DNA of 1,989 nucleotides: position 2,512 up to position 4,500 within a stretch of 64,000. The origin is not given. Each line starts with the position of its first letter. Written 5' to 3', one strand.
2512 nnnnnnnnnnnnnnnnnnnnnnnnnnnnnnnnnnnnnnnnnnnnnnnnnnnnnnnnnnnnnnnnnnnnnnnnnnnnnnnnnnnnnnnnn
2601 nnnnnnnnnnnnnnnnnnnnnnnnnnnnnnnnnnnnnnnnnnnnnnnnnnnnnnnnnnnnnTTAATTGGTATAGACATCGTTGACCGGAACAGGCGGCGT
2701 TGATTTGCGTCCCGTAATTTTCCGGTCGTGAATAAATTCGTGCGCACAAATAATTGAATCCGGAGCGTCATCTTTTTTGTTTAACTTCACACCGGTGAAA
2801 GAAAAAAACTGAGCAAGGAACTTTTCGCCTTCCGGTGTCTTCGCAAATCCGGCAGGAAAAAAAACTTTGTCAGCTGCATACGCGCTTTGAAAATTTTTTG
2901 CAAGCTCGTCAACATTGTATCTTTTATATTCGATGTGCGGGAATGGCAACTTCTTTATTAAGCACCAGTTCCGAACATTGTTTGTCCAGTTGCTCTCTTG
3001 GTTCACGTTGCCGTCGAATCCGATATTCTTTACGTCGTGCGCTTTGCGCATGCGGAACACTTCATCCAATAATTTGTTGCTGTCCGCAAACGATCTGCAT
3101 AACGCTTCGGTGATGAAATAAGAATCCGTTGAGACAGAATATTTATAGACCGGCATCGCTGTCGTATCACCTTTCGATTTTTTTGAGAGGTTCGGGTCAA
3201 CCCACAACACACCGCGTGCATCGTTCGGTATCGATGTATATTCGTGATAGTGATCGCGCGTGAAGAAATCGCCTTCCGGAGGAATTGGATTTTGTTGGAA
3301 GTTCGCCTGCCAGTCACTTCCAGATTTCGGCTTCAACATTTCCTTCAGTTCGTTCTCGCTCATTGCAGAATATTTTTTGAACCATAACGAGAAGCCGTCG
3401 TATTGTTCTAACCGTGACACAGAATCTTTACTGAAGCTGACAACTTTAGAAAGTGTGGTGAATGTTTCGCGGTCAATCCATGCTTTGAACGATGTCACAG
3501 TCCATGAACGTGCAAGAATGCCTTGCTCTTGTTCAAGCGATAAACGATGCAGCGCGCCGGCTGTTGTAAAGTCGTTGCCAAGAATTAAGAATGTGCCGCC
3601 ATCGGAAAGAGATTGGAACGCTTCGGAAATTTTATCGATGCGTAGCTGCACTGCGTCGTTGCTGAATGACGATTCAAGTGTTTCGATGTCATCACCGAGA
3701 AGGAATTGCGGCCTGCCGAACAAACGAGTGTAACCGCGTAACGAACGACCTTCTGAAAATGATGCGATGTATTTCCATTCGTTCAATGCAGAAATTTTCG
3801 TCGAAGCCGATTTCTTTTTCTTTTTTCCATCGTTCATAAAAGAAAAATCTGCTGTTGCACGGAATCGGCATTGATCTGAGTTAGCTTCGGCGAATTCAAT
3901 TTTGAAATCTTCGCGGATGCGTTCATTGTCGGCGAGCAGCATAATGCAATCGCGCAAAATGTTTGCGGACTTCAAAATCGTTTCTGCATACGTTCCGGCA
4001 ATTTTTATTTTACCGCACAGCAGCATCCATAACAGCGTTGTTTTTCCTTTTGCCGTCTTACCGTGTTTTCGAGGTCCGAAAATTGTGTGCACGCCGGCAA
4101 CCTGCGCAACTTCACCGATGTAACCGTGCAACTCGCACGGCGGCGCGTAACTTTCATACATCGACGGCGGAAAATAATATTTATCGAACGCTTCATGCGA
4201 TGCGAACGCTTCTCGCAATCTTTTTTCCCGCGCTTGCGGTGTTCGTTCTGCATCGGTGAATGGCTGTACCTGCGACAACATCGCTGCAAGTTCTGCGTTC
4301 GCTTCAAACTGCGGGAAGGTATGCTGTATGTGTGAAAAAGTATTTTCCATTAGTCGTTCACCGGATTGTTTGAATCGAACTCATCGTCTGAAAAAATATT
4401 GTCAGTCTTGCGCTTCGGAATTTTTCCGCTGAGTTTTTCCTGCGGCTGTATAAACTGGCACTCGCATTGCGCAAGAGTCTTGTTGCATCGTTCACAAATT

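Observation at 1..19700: Prophage with morphogenesis genes split into two divergent modules around the immunity switch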

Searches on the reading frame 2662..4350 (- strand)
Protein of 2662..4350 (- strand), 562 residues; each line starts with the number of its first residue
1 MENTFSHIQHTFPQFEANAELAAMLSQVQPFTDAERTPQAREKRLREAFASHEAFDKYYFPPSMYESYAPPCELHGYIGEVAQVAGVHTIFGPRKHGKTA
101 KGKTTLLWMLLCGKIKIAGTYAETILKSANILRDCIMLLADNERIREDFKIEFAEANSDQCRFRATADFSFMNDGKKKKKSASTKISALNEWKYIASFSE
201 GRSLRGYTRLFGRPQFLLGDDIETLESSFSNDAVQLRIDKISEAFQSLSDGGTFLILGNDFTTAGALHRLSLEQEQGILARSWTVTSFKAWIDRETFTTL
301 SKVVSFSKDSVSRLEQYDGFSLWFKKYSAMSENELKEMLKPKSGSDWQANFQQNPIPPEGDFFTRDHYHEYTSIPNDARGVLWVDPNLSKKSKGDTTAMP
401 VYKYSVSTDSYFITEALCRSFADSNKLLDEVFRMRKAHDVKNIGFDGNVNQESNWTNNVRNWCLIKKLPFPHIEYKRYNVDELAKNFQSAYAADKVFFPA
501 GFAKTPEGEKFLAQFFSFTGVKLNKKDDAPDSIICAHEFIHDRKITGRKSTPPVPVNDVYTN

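Call 5: search_protein_families(library=pfam, max_evalue=0.01, proteins=[window:2662-4350:-])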
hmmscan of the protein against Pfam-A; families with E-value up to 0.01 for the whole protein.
window:2662-4350:- (562 aa): 0 families

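Call 6: search_protein_families(library=phrogs, max_evalue=0.001, proteins=[window:2662-4350:-])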
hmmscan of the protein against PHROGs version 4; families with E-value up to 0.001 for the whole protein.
window:2662-4350:- (562 aa): 3 families
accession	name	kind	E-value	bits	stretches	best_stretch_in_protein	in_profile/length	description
phrog_38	-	head and packaging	9.6e-41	141.2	1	23-546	249-709/760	terminase large subunit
phrog_5573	-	head and packaging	2.5e-11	44.5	1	317-533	22-227/250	terminase large subunit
phrog_979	-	head and packaging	0.00014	21.6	0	347-554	406-613/642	terminase large subunit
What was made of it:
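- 2662..4350 (-): Large terminase subunit (562 aa). PHROG 38 at E 9.6e-41 (call 6).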

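Call 14: find_related_loci(query=window:2662-4350:-, collection=viral_contigs, flank=10000)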
Query window:2662-4350:- (562 aa) in viral_contigs; peptide patterns used: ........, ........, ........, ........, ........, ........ (x = any residue, [..] = any of these).
8 stretches matched a pattern; 4 encode a relative of the query (tblastn E <= 1e-3); 4 distinct loci.
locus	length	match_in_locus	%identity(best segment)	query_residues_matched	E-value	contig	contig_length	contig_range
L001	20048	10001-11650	68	5-560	0e+0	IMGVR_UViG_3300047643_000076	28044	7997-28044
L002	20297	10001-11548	47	5-561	9e-166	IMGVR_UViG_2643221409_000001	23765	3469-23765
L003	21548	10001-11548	47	5-561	5e-166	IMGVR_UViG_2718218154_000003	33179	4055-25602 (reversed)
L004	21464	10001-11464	36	20-540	1e-103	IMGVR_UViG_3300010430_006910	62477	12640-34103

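Call 17: search_dna_similar(query=window:2662-4350:-, collection=phages, mode=protein, max_rows=25)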
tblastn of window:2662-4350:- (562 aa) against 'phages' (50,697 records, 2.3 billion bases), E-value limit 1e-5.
No match.
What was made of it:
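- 2662..4350 (-): No hit in deposited phages (call 17).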

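Call 18: search_protein_families(library=pfam, max_evalue=0.01, proteins=[L001:13547-15217:+, L001:15438-16325:+, L001:16322-16867:+, L001:17312-17734:+, L001:17517-18020:+, L001:18005-18427:+, L001:18972-20048:+, L001:12818-13375:+])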
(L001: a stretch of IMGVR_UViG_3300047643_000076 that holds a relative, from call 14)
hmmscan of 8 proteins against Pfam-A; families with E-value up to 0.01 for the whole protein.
L001:13547-15217:+ (556 aa): 1 family
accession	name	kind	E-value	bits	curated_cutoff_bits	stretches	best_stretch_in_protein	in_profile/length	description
PF09299.17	Mu-transpos_C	-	2.4e-11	43.9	21.7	1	403-463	3-61/61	Mu transposase, C-terminal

L001:15438-16325:+ (295 aa): 5 families
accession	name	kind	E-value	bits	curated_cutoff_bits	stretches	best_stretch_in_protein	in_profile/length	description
PF13401.12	AAA_22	-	1.8e-18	67.5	27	1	96-207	7-129/130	AAA domain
PF13191.12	AAA_16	-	3.3e-06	28.1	32.6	1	95-191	25-158/167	AAA ATPase domain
PF05621.17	TniB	-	5.4e-06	26.4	22.4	1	98-211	39-172/189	Bacterial TniB protein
PF13479.12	AAA_24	-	0.00015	22.1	27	1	95-183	3-82/195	AAA domain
PF13604.12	AAA_30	-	0.0041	17.3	27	1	93-210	17-133/191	AAA domain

L001:16322-16867:+ (181 aa): 1 family
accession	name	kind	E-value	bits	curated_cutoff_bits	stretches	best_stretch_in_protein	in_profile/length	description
PF07352.17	Phage_Mu_Gam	-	9.9e-25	87.7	28.3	1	20-172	2-149/149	Bacteriophage Mu Gam like protein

L001:17312-17734:+ (140 aa): 0 families

L001:17517-18020:+ (167 aa): 0 families

L001:18005-18427:+ (140 aa): 1 family
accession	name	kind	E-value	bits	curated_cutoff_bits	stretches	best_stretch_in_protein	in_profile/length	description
PF06252.17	GemA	-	1.2e-19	71.9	27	1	23-138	4-114/119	Bacteriophage Mu, GemA protein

L001:18972-20048:+ (358 aa): 2 families
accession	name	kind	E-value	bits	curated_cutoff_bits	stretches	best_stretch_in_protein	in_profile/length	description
PF18451.7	CdiA_C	-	8.2e-08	32.8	26.6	1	266-343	7-81/81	Contact-dependent growth inhibition CdiA C-terminal domain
PF21008.3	AIF-1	-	7.3e-05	23.5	50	0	3-62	33-90/140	Allograft inflammatory factor 1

L001:12818-13375:+ (185 aa): 0 families
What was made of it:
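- On Transposable (Mu-like) phages: The L001 orthologue also hits TniB (call 18).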

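Call 19: find_related_loci(query=window:2662-4350:-, collection=genome_contigs, flank=10000)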
Query window:2662-4350:- (562 aa) in genome_contigs; peptide patterns used: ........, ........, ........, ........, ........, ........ (x = any residue, [..] = any of these).
24 stretches matched a pattern; 3 encode a relative of the query (tblastn E <= 1e-3); 3 distinct loci.
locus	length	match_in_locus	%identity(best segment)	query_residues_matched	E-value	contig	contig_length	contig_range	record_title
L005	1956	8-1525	46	3-548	3e-172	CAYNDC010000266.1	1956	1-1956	MAG TPA_asm: uncultured Clostridium sp. isolate SRP294416_co3_128 genome assembly, contig: NODE_176493_length_1956_cov_2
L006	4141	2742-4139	44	2-507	1e-144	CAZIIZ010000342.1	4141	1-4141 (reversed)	MAG TPA_asm: uncultured Hyphomicrobiales bacterium isolate SRP284006_co1_119 genome assembly, contig: NODE_50028_length_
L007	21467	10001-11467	36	20-540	2e-102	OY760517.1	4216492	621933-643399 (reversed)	MAG: Melioribacteraceae bacterium isolate c8b6aad9-4aa7-488e-baf1-dd4234e1cecc genome assembly, chromosome: 1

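Call 25: find_encoding_contigs(protein=window:2662-4350:-, flank=10000, max_places=6)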
Protein window:2662-4350:- (562 aa): 1 contig read that carries it; 1 place shown.
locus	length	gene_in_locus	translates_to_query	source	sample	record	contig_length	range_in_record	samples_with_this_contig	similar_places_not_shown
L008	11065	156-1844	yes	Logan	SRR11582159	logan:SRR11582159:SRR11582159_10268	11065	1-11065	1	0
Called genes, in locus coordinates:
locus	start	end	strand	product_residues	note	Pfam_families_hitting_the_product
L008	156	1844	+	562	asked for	-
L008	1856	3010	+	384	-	PF06074:Portal_Mu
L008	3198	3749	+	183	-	-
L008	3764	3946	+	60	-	-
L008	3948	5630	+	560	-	PF09299:Mu-transpos_C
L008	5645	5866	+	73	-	-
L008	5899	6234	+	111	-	-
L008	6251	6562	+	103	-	PF04447:dATP-dGTP_PPHyd (weak)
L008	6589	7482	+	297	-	PF13191:AAA_16 (faint), PF13401:AAA_22, PF07728:AAA_5 (weak)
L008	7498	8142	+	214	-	PF11363:DUF3164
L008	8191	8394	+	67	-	-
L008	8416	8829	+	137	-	-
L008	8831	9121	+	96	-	-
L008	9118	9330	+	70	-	-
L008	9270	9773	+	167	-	PF06252:GemA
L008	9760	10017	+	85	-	-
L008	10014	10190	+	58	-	-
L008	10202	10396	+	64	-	-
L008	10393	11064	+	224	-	?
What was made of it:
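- On Transposable (Mu-like) phages: L008 6589-7482 is a 297-aa protein with AAA_22, 0.96 kb downstream of tnpA (call 25). GemA (PF06252) and DUF3164 are present on L008 (call 25).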

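Call 38: search_dna_similar(query=L008:3948-5630:+, collection=phages, mode=protein, max_rows=15, max_evalue=0.001)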
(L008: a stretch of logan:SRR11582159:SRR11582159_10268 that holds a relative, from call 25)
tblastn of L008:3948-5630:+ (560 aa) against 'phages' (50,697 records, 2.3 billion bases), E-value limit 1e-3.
Records with a match: 254; places in all: 254; records where one place covers at least 80% of the query: 1.
Best place of each record, by identity: <60% 254.
By first word of the organism name: Pseudomonas 120; Ralstonia 91; Bacteriophage 6; Burkholderia 4; Bacillus 3; Rhodobacter 3; Pseudoalteromonas 2; Sinorhizobium 2; Klebsiella 2; Mannheimia 2; and 15 more.
By host as written in the record: Ralstonia solanacearum 64; - 40; Pseudomonas aeruginosa 33; Pseudomonas aeruginosa PA14 32; Ralstonia solanacearum Race 3, Biovar 1 6; Bacillus alcalophilus CGMCC 1.3604 3; Pseudoalteromonas sp. str. H100 2; Sinorhizobium meliloti NRRL L-50 2; and 60 more.
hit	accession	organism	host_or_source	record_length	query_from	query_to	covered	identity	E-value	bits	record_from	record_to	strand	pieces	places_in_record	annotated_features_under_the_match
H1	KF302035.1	Pseudoalteromonas phage HS6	Pseudoalteromonas sp. str. H100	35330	35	466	77%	25.1%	1e-15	87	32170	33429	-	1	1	record has no annotation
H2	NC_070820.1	Pseudoalteromonas phage HS6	Pseudoalteromonas sp. str. H100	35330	35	466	77%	25.1%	1e-15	87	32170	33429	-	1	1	transposase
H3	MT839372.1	Bacteriophage sp.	human fecal samples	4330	127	505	68%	27.5%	2e-21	104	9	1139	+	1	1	record has no annotation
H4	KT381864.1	Thiobacimonas phage vB_ThpS-P1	Thiobacimonas profunda JLT2016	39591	127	554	76%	23.9%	5e-8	62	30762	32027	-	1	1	hypothetical protein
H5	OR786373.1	Sinorhizobium phage Aussie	Sinorhizobium meliloti NRRL L-50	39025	77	463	69%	25.9%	8e-15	84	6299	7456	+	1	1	transposase A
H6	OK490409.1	Klebsiella phage Kp4852-3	Klebsiella pneumoniae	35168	1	462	83%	21.6%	3e-9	66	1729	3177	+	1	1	record has no annotation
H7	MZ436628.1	Microcystis phage Mwe-Yong1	Microcystis sp.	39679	77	463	69%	24.5%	7e-10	68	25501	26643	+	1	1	transposase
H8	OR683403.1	Pseudomonas phage Gregale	Pseudomonas aeruginosa F002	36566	48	462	74%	22.6%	4e-9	66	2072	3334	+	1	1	transposase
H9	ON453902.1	Clostridium phage Villandry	Enterocloster clostridioformis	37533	157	530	67%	24.4%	3e-9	66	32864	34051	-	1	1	transposase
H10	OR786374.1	Sinorhizobium phage StopSmel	Sinorhizobium meliloti NRRL L-50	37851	124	463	61%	26.6%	6e-12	75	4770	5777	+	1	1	transposase A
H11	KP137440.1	Mannheimia phage vB_MhM_3927AP2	Mannheimia haemolytica 3927A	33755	110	492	68%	23.5%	4e-14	82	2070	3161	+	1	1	transposase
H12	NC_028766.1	Mannheimia phage vB_MhM_3927AP2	Mannheimia haemolytica 3927A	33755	110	492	68%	23.5%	4e-14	82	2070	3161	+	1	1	transposase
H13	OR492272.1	Fusobacterium phage phiRTG5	Fusobacterium necrophorum subsp. ...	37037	160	467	55%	28.4%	4e-26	119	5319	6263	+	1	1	transposase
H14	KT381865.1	Pelagibaca phage vB_PeaS-P1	Pelagibaca abyssi JLT2014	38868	139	516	68%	22.8%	8e-5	52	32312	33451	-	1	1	mobile element protein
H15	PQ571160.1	Pseudomonas phage Cline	Pseudomonas aeruginosa PA14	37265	156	463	55%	27.8%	3e-18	95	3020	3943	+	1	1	transposase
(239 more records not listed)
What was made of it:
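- Closest known: Pseudomonas phage B3 type genome organisation. Different: Protein identity to B3/D3112-like transposases is only 22-28% (call 38).
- The transposase is 22-28% identical to transposases of known transposable phages (D3112/B3-like Pseudomonas phages, Ralstonia phages, HS6, phiRTG5): call 38.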

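Call 41: search_protein_families(library=phrogs, max_evalue=0.001, proteins=[L008:5899-6234:+, L008:6251-6562:+, L008:8416-8829:+, L008:8831-9121:+, L008:9760-10017:+, L008:10393-11064:+, L003:14540-15640:-, L003:13668-14267:+, L001:18972-20048:+, L008:7498-8142:+])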
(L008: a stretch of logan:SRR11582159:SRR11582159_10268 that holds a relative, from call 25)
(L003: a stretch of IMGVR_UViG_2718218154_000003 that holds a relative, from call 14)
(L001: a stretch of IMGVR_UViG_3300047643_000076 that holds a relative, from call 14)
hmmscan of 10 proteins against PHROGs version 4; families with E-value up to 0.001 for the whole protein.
L008:5899-6234:+ (111 aa): 0 families

L008:6251-6562:+ (103 aa): 11 families
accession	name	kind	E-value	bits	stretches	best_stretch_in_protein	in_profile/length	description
phrog_13210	-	unknown function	1.2e-16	62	1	8-103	3-101/203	-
phrog_6144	-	unknown function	1.4e-05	26.6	1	2-103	83-181/182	-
phrog_9147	-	unknown function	3e-05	24.8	1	44-102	50-108/204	-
phrog_8589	-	unknown function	9.7e-05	22.8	1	6-103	96-190/232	-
phrog_4826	-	unknown function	0.00012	22.8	1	14-96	64-144/210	-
phrog_28084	-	unknown function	0.00016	21.9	1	4-103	280-376/385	-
phrog_5164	-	unknown function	0.00032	21.8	1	22-92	9-82/91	-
phrog_17234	-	unknown function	0.00052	20.7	1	5-102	59-153/203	-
phrog_715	-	other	0.00061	21.1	0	3-90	3-106/123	MazG-like pyrophosphatase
phrog_1992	-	other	0.00071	20.3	1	14-83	171-233/293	MazG-like pyrophosphatase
phrog_9236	-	other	0.00086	20.1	1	21-92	124-187/191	pyrophosphatase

L008:8416-8829:+ (137 aa): 0 families

L008:8831-9121:+ (96 aa): 1 family
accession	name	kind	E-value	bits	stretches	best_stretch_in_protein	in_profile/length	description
phrog_1123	-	unknown function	2.8e-07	31.4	1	10-93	14-95/112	-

L008:9760-10017:+ (85 aa): 1 family
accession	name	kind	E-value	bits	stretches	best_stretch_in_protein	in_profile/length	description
phrog_9369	-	unknown function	0.0004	21.1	0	31-50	34-53/69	-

L008:10393-11064:+ (224 aa): 0 families

L003:14540-15640:- (366 aa): 0 families

L003:13668-14267:+ (199 aa): 0 families

L001:18972-20048:+ (358 aa): 1 family
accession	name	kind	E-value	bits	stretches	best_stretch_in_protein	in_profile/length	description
phrog_36422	-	unknown function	0.00077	20.4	0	220-296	44-117/171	-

L008:7498-8142:+ (214 aa): 1 family
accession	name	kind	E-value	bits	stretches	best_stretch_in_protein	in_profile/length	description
phrog_846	-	unknown function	1.1e-78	264.6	1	14-213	6-206/207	-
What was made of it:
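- MuB-like ATPase, DUF3164 and GemA: calls 25, 41.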

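Call 42: find_related_loci(query=L003:20377-21546:-, collection=viral_contigs, flank=10000)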
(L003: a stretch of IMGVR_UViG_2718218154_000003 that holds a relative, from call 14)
Query L003:20377-21546:- (389 aa) in viral_contigs; peptide patterns used: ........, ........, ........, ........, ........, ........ (x = any residue, [..] = any of these).
12 stretches matched a pattern; 2 encode a relative of the query (tblastn E <= 1e-3); 2 distinct loci.
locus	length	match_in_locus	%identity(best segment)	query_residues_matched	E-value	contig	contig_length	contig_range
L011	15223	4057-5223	100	1-389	0e+0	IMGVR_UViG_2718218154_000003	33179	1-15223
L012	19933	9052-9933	34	1-312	1e-53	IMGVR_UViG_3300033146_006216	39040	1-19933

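Call 45: find_homologous_proteins(query=L001:18972-20048:+, max_evalue=0.00001)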
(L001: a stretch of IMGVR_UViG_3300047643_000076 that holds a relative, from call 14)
Query L001:18972-20048:+ (358 aa): 2 proteins with E <= 0.00001 among 2256 candidates.
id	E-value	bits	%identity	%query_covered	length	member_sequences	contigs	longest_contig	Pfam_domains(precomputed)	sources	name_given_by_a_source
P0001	5.5e-232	787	100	100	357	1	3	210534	PF18451.8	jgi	jgi:hypothetical protein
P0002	4.1e-169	581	70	100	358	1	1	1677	PF18451.8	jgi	jgi:hypothetical protein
